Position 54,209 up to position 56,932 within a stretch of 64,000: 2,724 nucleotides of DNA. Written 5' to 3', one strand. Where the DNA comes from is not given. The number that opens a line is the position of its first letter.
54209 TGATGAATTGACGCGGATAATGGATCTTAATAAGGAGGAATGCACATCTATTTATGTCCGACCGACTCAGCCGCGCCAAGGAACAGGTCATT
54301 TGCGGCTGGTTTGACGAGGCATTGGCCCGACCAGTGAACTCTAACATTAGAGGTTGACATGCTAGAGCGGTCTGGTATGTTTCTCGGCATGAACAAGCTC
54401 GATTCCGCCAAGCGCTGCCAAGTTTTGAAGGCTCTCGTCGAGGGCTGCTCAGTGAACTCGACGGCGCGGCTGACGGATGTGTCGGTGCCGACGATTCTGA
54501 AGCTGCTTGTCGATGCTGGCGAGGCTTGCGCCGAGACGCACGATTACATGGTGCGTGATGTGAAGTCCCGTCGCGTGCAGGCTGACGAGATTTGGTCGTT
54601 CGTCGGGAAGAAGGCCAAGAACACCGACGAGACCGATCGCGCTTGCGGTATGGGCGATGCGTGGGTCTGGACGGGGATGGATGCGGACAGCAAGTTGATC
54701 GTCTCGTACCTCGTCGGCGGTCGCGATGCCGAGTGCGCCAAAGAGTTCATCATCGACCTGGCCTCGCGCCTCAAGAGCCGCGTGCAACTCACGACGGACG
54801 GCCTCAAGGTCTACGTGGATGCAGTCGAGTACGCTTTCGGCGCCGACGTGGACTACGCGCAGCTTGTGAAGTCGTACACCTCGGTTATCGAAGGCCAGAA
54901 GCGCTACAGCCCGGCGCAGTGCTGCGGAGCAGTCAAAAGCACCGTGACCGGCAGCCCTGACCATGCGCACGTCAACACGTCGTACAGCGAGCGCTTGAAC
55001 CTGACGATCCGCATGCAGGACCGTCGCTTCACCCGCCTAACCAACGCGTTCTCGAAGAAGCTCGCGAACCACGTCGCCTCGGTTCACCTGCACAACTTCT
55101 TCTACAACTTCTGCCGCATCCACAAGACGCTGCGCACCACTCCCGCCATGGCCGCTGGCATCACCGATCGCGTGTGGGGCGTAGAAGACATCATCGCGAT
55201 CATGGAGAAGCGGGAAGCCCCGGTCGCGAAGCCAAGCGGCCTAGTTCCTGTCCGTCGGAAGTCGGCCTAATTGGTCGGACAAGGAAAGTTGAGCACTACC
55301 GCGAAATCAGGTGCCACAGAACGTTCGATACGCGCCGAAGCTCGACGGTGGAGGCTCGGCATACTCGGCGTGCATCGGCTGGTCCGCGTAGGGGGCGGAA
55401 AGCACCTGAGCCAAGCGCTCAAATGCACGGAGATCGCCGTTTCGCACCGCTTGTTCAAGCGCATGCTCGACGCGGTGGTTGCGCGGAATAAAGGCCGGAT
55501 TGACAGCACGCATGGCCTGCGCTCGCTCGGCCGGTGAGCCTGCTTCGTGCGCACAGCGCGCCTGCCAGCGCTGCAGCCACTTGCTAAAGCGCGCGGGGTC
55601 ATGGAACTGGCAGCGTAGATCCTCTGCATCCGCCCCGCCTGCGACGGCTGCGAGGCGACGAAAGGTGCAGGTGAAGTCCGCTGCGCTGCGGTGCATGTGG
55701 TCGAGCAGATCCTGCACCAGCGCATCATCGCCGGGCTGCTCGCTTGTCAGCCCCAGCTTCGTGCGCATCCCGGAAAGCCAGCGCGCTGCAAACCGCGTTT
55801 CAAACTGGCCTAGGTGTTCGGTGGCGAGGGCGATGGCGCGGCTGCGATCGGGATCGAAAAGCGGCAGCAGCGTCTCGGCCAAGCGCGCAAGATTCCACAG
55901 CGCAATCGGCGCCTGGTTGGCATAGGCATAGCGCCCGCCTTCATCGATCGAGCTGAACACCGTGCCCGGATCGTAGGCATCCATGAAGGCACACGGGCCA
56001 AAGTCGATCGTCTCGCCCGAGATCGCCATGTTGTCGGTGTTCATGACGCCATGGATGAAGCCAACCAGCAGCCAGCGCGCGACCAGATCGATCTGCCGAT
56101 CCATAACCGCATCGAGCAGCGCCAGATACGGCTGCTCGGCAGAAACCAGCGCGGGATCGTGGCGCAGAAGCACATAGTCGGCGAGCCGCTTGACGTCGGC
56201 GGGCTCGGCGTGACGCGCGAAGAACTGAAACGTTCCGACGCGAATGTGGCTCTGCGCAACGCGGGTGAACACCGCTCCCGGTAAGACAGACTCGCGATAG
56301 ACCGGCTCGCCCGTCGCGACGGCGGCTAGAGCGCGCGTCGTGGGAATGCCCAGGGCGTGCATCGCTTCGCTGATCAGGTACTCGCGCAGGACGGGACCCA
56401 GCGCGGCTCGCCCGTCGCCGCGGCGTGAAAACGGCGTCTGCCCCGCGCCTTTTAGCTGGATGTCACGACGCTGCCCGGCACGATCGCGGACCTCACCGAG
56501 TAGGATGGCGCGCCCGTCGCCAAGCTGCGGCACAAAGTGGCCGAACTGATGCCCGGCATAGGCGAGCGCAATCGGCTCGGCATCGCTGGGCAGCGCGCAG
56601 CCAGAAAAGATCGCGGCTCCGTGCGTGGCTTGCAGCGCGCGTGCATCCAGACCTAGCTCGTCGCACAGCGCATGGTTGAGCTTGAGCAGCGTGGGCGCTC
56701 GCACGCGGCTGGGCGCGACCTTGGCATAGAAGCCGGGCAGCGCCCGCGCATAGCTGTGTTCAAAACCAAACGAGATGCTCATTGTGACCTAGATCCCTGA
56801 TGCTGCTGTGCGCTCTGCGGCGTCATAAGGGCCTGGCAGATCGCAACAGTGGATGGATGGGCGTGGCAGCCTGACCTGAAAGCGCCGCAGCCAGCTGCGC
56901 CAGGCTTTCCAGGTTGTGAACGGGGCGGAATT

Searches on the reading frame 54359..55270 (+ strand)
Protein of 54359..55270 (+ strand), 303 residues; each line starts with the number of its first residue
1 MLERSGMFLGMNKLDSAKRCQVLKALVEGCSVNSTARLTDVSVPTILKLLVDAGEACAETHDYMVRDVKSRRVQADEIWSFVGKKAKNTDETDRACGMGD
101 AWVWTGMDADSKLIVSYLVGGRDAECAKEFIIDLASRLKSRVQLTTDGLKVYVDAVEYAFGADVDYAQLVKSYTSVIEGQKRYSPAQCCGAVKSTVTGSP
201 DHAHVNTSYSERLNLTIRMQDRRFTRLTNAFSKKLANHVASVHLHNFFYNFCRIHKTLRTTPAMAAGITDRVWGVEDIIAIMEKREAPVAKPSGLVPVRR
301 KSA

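Call 4: search_protein_families(library=pfam, proteins=[window:54359-55270:+], max_evalue=0.01)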
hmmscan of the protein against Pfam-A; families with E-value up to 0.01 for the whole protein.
window:54359-55270:+ (303 aa): 2 families
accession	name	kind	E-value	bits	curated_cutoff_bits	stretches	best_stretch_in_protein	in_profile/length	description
PF03400.19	DDE_Tnp_IS1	-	2.5e-05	25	24.1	0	75-157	7-75/131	IS1 transposase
PF13610.12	DDE_Tnp_IS240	-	0.0008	20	27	1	100-157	17-75/139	DDE domain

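Call 5: search_protein_families(library=padloc, proteins=[window:54359-55270:+], max_evalue=0.1)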
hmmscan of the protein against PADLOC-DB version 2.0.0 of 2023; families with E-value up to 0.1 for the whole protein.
window:54359-55270:+ (303 aa): 1 family
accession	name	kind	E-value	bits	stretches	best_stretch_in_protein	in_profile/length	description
PDLC04914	PDC-S11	-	0.023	11.9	1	65-179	160-272/314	-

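Call 6: search_protein_families(library=phrogs, proteins=[window:54359-55270:+], max_evalue=0.1)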
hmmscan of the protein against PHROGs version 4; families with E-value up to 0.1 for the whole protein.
window:54359-55270:+ (303 aa): 2 families
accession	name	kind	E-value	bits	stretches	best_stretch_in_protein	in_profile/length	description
phrog_720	-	integration and excision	0.0013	20.2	0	76-156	2-68/125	transposase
phrog_38212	-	unknown function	0.0078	17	0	72-95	5-32/60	-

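Call 7: search_protein_families(library=ncbifam, proteins=[window:54359-55270:+], max_evalue=0.1)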
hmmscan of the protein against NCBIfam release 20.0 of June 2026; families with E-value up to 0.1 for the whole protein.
window:54359-55270:+ (303 aa): 3 families
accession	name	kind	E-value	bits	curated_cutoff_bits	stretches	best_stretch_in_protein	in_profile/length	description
NF033558.1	transpos_IS1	equivalog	2.4e-17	63.5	100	1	17-180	43-185/199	IS1 family transposase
NF033587.1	transpos_IS6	equivalog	0.00014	21.6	125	1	101-159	84-143/202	IS6 family transposase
NF033550.5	transpos_ISL3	equivalog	0.029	13.5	180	1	21-160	79-198/370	ISL3 family transposase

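Call 46: search_dna_similar(query=window:54359-55267:+, collection=plasmids, mode=protein, max_rows=15)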
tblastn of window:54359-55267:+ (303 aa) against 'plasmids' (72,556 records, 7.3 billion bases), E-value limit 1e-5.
Records with a match: 27; places in all: 36; records where one place covers at least 80% of the query: 15.
Best place of each record, by identity: 60-80% 1; <60% 26.
By first word of the organism name: Deinococcus 7; Mesorhizobium 6; Bradyrhizobium 2; Hoeflea 1; Methylocapsa 1; Acidiphilium 1; Sphingomonas 1; Meiothermus 1; Acaryochloris 1; Bosea 1; and 5 more.
By predicted mobility (MOB-suite, as given by PLSDB): non-mobilizable 21; mobilizable 3; conjugative 3.
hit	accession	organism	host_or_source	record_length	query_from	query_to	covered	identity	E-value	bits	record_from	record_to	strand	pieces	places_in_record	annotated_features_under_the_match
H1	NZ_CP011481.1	Hoeflea sp. IMCC20628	-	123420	12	294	93%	58.9%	4e-102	334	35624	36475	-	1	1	IS1 family transposase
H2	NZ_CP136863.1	Methylocapsa polymorpha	Shagnum peat sample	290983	4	291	95%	55.5%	1e-96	318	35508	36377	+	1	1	helix-turn-helix domain-containing protein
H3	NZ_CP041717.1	Acidiphilium multivorum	Cell culture,activated sludge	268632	3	293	96%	54.1%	3e-97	320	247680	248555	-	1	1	IS1 family transposase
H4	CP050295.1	Mesorhizobium loti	Oxytropis kamtschatica,cell ...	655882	11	294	94%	52.6%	1e-92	307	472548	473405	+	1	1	IS1 family transposase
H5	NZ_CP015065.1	Mesorhizobium ciceri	Astragalus pelecinus,Pure Sample,Plant ...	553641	15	287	89%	35.7%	7e-30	156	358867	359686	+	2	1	metalloregulator ArsR/SmtB family transcription factor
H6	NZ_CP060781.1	Sphingomonas daechungensis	single bacterial strain,sediment of a ...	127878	11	279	89%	31.7%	2e-33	136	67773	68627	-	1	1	IS1 family transposase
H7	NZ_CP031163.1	Deinococcus wulumuqiensis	cell culture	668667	12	281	89%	28.3%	2e-20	99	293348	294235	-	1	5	IS1 family transposase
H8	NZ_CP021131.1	Meiothermus taiwanensis WR-220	-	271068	3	279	91%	26.3%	1e-14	82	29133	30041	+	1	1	hypothetical protein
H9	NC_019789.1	Deinococcus peraridilitoris DSM 19664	-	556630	3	280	92%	25.2%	4e-13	77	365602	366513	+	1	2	IS1 transposase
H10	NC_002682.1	Mesorhizobium japonicum MAFF 303099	-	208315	53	215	54%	41.7%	4e-28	121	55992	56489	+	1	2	none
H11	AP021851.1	Deinococcus grandis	-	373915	22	279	85%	25.8%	2e-7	60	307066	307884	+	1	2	hypothetical protein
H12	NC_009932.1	Acaryochloris marina MBIC11017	-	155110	22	278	85%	25.6%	7e-10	89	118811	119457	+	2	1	IS1 family transposase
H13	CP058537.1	Deinococcus sp. D7000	seawater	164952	22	280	85%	25.3%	1e-15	85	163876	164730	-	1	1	hypothetical protein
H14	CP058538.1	Deinococcus sp. D7000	seawater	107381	22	280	85%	25.3%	1e-15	84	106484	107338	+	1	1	hypothetical protein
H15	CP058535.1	Deinococcus sp. D7000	seawater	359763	22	280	85%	25.3%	1e-15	84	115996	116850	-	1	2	hypothetical protein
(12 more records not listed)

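Call 48: get_annotated_region(hit=H1, flank=5000)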
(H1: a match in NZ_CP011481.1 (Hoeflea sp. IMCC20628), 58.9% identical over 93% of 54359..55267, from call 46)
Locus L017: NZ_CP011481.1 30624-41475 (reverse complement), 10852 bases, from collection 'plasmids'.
description: Hoeflea sp. IMCC20628 plasmid unnamed, complete sequence
organism: Hoeflea sp. IMCC20628 (NCBI taxid 1620421)
taxonomy: Bacteria; Pseudomonadota; Alphaproteobacteria; Hyphomicrobiales; Rhizobiaceae; Hoeflea; Hoeflea sp. IMCC20628
host: -; source: -; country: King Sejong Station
typing (MOB-suite, as given by PLSDB): non-mobilizable; replicon rep_cluster_623
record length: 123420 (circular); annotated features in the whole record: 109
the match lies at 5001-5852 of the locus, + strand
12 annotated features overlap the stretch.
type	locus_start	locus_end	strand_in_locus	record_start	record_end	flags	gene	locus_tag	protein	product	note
CDS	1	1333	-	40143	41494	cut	-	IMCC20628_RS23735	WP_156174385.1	IS3 family transposase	-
CDS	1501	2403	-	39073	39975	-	-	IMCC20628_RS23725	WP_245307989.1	EamA family transporter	-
CDS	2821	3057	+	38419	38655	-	-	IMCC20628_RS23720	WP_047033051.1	hypothetical protein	-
CDS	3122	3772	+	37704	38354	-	-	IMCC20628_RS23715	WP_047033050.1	hypothetical protein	-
CDS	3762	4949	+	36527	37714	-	-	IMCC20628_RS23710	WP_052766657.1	XRE family transcriptional regulator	-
CDS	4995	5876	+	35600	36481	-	-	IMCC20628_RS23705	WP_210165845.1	IS1 family transposase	-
CDS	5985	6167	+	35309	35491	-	-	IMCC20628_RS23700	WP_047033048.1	hypothetical protein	-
CDS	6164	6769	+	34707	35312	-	-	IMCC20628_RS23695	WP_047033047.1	hypothetical protein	-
CDS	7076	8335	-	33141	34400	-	-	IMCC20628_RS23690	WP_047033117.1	APC family permease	-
CDS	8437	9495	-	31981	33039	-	-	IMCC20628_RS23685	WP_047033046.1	YncE family protein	-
CDS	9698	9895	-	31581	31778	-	-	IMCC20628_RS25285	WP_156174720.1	hypothetical protein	-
CDS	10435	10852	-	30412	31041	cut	-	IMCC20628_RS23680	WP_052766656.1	RNA polymerase sigma factor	GO:0006352 - DNA-templated transcription initiation [Evidence IEA]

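Call 49: get_annotated_region(hit=H3, flank=5000)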
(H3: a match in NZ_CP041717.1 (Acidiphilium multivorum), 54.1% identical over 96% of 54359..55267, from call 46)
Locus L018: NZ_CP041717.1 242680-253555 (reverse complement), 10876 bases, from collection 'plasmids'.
description: Acidiphilium multivorum strain JZ-6 plasmid unnamed1, complete sequence
organism: Acidiphilium multivorum (NCBI taxid 62140)
taxonomy: Bacteria; Pseudomonadota; Alphaproteobacteria; Rhodospirillales; Acetobacteraceae; Acidiphilium; Acidiphilium multivorum
host: -; source: Cell culture,activated sludge; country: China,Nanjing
typing (MOB-suite, as given by PLSDB): non-mobilizable; mating-pair formation MPF_I
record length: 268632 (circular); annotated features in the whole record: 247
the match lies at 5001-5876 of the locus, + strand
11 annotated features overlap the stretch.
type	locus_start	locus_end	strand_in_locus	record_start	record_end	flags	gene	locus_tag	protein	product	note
CDS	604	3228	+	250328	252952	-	-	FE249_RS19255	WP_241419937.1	sigma factor-like helix-turn-helix DNA-binding protein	GO:0006352 - DNA-templated transcription initiation [Evidence IEA]; GO:0006355 - regulation of DNA-templated ...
CDS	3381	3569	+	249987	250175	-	-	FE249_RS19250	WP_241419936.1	hypothetical protein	-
CDS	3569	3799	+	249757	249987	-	-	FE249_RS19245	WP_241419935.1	hypothetical protein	-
CDS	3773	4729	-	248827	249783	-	-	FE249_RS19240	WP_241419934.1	hypothetical protein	-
CDS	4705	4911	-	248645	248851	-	-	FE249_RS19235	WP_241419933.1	hypothetical protein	-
CDS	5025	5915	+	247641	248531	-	-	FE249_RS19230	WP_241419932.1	IS1 family transposase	-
CDS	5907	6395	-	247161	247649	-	-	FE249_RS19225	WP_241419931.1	RES domain-containing protein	-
CDS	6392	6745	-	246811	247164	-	-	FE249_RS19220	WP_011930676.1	MbcA/ParS/Xre antitoxin family protein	-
CDS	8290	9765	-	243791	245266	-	-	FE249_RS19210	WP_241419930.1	AAA family ATPase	-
CDS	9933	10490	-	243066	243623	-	-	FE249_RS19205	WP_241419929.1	nucleoside 2-deoxyribosyltransferase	-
CDS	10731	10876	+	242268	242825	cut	-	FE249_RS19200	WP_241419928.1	hypothetical protein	-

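Call 50: get_annotated_region(hit=H2, flank=5000)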
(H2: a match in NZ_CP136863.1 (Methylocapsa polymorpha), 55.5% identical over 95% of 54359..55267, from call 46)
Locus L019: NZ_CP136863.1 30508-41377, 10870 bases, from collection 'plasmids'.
description: Methylocapsa polymorpha strain RX1 plasmid pRX1, complete sequence
organism: Methylocapsa polymorpha (NCBI taxid 3080828)
taxonomy: Bacteria; Pseudomonadota; Alphaproteobacteria; Hyphomicrobiales; Beijerinckiaceae; Methylocapsa; Methylocapsa polymorpha
host: -; source: Shagnum peat sample; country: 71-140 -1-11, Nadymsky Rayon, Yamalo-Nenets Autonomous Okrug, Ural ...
typing (MOB-suite, as given by PLSDB): non-mobilizable
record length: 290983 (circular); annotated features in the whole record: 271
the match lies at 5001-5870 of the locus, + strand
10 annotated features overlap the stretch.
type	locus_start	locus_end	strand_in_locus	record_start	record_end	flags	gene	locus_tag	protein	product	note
CDS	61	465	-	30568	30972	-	-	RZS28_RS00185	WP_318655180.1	HU family DNA-binding protein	GO:0030261 - chromosome condensation [Evidence IEA]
CDS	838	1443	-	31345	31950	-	-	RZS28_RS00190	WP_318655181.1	hypothetical protein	-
CDS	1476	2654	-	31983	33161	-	-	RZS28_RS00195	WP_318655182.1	Shedu immune nuclease family protein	-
CDS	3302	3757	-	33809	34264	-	-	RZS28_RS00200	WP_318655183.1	hypothetical protein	-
CDS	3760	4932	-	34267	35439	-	-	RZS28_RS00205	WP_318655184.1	helix-turn-helix domain-containing protein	-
CDS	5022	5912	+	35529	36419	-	-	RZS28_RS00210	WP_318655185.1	helix-turn-helix domain-containing protein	-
CDS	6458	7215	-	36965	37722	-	-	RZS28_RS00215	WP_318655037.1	IS5 family transposase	-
CDS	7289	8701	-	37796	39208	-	-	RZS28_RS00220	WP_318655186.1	UvrD-helicase domain-containing protein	-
CDS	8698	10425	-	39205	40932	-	-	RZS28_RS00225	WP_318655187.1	AAA family ATPase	-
CDS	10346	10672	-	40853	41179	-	-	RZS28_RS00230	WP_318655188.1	hypothetical protein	-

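Call 58: find_related_loci(query=A4, collection=genome_contigs, flank=6000)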
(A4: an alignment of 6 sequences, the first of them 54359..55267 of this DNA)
Query A4 (303 aa) in genome_contigs; peptide patterns used: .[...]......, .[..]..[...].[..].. (x = any residue, [..] = any of these).
600 stretches matched a pattern (row limit reached: there are more); 595 encode a relative of the query (tblastn E <= 1e-3); the best 80 are kept; 80 distinct loci.
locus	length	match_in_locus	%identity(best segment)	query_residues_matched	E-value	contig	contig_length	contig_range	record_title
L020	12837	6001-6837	62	11-288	1e-111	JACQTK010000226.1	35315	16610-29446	MAG: Acidobacteria bacterium isolate NC_groundwater_1409_Ag_S-0.65um_68_39 S_p65_S5_coassembly_k141_3788599, whole genom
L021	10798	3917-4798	60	5-296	3e-109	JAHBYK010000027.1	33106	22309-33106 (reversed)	MAG: Parvibaculum sp. isolate ACE_PRO22 PRO22_27, whole genome shotgun sequence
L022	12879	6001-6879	57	2-294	1e-107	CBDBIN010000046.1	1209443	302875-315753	MAG: Terriglobia bacterium isolate d1c3b3d4-6a15-40f0-a509-e9ece1a5a339 genome assembly, contig: contig_46, whole genome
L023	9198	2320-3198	58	11-303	1e-107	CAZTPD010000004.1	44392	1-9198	MAG TPA_asm: uncultured Sphingosinicella sp. isolate SRP344714_co1_281 genome assembly, contig: NODE_1773_length_44392_c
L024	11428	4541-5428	57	7-303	6e-107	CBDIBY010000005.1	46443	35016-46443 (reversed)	MAG: Lichenihabitans sp. isolate 968626e0-09fb-4086-85c4-6c803da77fd5 genome assembly, contig: contig_5, whole genome sh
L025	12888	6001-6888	58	9-303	3e-106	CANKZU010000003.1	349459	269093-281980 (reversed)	uncultured Aurantimonas sp. isolate 3-561.fasta genome assembly, contig: NODE_3, whole genome shotgun sequence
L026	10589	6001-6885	58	9-303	2e-106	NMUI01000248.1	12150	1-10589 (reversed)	MAG: Phenylobacterium zucineum isolate lbmp16 W1S__single__contig_13591, whole genome shotgun sequence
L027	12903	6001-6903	58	3-303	2e-106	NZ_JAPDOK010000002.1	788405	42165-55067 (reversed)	Sphingomonas caeni strain LB-2 LB-2_scaffold2, whole genome shotgun sequence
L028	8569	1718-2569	60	11-292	2e-106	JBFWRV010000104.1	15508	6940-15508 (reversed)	MAG: Hyphomicrobiaceae bacterium isolate CA_2019_TPBF_214 NODE_16824_length_15508_cov_5.445290_TPBF, whole genome shotgu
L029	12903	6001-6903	55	2-303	2e-106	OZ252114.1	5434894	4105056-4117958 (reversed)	MAG: Acidobacteriota bacterium isolate 28223251-268b-4a32-9235-904b27f41ce0 genome assembly, chromosome: 1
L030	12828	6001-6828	59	9-283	1e-105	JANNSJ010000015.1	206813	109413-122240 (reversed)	MAG: Bacteroidota bacterium isolate SOY_31_metabat_225 SOY_31_k141_971483, whole genome shotgun sequence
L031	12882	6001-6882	56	11-302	1e-105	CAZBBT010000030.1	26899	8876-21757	MAG TPA_asm: uncultured Mesorhizobium sp. isolate SRP263527_co2_171 genome assembly, contig: NODE_1366_length_26899_cov_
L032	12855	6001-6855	58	7-292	2e-105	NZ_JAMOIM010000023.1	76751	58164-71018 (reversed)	Lichenifustis flavocetrariae strain BP6-180914 NODE_23_length_76751_cov_40.651342, whole genome shotgun sequence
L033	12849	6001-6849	58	11-291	1e-105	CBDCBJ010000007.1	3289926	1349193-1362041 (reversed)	MAG: Lichenihabitans sp. isolate 6266ff89-871b-48ff-b02f-50d3bbd9bac2 genome assembly, contig: contig_6, whole genome sh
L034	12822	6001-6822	58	11-283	3e-105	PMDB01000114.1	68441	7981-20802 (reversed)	MAG: Ignavibacteriae bacterium isolate fen_1287 73.20120700_E2X.73_contig_23824, whole genome shotgun sequence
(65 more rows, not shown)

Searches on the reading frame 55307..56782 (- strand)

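Call 4: search_protein_families(library=pfam, proteins=[window:55307-56782:-], max_evalue=0.01)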
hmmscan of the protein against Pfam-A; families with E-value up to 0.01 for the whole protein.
window:55307-56782:- (491 aa): 1 family
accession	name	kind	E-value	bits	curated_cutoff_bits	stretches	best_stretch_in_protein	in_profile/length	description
PF02696.19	SelO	-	1.8e-116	390.1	22.8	1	7-460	7-464/466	Protein adenylyltransferase SelO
